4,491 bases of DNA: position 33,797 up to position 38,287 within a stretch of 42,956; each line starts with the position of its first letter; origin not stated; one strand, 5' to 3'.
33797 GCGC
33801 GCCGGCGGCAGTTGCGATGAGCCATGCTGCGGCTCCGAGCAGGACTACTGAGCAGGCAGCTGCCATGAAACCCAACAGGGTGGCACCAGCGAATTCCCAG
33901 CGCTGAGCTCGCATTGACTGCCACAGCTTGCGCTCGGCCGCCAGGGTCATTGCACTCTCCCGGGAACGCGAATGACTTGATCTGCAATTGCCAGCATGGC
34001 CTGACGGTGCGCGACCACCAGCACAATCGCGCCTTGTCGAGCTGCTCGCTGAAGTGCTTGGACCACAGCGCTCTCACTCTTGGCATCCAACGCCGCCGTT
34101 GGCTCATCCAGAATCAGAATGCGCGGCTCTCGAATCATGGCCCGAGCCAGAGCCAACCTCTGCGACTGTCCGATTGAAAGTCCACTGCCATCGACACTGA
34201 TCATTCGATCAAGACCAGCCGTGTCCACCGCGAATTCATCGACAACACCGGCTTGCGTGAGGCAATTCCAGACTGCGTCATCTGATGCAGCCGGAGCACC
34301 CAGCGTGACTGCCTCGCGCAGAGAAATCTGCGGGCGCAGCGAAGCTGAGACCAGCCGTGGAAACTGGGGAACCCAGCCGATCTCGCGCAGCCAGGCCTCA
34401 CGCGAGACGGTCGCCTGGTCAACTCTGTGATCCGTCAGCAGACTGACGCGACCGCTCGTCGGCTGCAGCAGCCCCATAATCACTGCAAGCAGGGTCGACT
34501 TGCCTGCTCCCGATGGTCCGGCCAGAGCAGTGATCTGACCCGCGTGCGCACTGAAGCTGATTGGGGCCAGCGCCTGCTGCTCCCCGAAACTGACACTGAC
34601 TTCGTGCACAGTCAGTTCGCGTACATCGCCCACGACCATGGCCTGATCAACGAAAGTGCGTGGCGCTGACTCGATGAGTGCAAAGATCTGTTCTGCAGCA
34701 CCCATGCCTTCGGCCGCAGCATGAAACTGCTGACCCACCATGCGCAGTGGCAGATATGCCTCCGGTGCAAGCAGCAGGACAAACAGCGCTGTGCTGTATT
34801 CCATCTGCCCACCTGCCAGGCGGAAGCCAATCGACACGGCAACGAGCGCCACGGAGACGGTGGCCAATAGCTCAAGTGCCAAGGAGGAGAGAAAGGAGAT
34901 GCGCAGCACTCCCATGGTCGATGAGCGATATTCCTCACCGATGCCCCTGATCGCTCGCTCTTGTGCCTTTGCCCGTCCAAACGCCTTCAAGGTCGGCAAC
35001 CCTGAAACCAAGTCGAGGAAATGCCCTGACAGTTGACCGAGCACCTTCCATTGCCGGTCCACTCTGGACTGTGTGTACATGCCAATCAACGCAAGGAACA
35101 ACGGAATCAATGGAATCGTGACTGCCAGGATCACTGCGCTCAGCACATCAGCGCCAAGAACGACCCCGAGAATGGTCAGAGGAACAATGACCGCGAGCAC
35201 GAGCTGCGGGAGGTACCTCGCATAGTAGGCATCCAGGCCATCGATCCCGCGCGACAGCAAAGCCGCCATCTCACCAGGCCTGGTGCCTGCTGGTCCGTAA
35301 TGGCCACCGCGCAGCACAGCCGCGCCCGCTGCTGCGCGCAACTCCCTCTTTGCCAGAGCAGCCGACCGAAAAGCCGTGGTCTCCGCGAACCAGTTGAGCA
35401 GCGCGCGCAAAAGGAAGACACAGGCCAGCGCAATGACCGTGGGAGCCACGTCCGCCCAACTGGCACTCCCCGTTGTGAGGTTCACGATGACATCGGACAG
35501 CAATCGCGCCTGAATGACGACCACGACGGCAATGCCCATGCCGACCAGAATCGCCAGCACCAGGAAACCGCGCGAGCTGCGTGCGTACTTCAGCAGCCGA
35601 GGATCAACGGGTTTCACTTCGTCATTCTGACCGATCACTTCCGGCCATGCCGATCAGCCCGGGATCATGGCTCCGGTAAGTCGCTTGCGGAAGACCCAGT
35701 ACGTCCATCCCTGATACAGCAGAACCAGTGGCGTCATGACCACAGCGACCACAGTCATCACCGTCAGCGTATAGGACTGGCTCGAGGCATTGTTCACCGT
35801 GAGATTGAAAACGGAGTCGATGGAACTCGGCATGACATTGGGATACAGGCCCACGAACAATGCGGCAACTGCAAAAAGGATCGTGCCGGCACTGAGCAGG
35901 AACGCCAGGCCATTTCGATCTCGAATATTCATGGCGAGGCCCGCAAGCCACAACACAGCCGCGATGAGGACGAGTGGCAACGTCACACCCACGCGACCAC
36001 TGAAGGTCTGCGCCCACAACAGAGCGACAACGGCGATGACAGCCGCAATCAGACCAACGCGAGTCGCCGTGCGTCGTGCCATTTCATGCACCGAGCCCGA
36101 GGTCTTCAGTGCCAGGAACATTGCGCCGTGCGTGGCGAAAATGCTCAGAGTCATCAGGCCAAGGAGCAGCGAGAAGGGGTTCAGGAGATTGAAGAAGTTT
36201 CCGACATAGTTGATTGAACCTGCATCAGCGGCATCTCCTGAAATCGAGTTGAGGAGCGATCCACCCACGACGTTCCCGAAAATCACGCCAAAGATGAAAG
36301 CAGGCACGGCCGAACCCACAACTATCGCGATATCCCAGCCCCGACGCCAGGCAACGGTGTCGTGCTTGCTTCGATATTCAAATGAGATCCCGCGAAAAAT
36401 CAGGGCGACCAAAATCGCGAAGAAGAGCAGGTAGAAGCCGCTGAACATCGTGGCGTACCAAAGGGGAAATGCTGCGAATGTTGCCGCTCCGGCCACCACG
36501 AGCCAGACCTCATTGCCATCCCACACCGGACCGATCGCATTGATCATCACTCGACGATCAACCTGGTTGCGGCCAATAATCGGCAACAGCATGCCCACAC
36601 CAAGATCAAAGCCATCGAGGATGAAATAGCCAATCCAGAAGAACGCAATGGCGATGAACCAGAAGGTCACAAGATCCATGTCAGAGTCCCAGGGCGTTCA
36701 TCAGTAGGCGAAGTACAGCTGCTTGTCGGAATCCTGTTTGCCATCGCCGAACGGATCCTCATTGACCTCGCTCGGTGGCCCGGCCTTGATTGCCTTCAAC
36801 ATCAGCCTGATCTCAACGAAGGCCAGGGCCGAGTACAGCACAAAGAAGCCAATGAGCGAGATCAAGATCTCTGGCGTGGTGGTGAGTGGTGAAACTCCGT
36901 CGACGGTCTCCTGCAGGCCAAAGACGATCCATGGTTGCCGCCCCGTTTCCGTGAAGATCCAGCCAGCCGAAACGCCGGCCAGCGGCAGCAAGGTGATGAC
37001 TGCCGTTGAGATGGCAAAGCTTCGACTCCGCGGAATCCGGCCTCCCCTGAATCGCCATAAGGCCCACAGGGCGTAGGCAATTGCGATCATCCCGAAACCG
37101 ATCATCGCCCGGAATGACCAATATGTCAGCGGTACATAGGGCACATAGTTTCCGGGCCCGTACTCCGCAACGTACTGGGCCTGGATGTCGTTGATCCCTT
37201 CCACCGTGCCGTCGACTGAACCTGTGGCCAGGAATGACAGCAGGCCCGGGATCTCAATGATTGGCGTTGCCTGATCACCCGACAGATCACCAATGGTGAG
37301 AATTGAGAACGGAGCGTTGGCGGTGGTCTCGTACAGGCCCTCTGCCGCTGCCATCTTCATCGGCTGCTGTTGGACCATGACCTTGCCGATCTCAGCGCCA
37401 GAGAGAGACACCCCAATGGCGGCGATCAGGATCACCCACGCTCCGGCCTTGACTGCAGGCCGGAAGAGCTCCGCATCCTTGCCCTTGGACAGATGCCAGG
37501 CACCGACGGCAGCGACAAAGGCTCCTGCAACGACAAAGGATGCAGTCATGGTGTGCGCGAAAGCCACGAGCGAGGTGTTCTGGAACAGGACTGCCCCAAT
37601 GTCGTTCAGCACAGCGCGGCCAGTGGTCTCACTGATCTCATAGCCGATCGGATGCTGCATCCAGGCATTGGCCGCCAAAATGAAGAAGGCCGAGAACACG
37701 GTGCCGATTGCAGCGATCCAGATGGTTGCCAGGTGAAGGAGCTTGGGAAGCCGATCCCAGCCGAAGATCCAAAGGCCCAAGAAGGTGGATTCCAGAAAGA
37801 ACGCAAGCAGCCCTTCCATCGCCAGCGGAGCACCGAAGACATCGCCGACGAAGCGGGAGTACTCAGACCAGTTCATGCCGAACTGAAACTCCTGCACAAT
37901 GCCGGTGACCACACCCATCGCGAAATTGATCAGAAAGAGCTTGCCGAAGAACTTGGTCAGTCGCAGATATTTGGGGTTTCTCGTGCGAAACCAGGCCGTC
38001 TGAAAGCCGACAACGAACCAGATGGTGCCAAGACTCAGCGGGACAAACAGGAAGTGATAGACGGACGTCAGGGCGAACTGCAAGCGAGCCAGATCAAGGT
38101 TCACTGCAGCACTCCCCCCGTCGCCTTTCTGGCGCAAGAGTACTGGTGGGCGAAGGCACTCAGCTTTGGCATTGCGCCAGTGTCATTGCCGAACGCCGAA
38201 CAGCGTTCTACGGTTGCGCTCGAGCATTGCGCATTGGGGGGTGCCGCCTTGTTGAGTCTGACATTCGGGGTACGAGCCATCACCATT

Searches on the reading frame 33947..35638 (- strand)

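Call 77: search_protein_families(library=pfam, proteins=[window:33947-35638:-], max_evalue=0.00001)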
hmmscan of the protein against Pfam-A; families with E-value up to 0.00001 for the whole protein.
window:33947-35638:- (563 aa): 4 families
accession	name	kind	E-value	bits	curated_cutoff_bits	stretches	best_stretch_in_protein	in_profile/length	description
PF00005.33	ABC_tran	-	8.3e-31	107.9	25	1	358-515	2-137/137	ABC transporter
PF00664.28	ABC_membrane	-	3.3e-24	86.5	28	1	26-289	5-265/274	ABC transporter transmembrane region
PF02463.25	SMC_N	-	2.2e-08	34.2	40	0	494-558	148-211/220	RecF/RecN/SMC N terminal domain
PF13304.12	AAA_21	-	2.2e-06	28.4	27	0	369-390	1-22/304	AAA domain, putative AbiEii toxin, Type IV TA system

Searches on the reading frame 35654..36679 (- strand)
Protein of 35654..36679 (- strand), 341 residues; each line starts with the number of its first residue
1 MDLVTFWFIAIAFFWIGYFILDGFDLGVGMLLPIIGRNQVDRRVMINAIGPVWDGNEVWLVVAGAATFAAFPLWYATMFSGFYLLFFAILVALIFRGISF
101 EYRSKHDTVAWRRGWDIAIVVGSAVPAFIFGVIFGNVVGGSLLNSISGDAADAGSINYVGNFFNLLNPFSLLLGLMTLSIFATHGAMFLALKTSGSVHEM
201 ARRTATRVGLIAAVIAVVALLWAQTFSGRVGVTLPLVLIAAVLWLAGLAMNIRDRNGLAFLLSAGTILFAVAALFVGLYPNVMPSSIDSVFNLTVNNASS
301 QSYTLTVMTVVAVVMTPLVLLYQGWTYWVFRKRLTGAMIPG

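Call 77: search_protein_families(library=pfam, proteins=[window:35654-36679:-], max_evalue=0.00001)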
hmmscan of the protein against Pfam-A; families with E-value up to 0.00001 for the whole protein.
window:35654-36679:- (341 aa): 1 family
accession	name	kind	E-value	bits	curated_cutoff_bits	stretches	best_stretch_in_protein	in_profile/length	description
PF02322.20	Cyt_bd_oxida_II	-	1.5e-106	356.6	35.6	1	4-330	2-302/302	Cytochrome bd terminal oxidase subunit II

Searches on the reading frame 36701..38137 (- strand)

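Call 77: search_protein_families(library=pfam, proteins=[window:36701-38137:-], max_evalue=0.00001)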
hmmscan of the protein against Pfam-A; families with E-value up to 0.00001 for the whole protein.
window:36701-38137:- (478 aa): 1 family
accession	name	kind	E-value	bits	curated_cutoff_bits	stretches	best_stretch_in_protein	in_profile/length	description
PF01654.22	Cyt_bd_oxida_I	-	8.2e-161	535.7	26.2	1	16-454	1-418/418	Cytochrome bd terminal oxidase subunit I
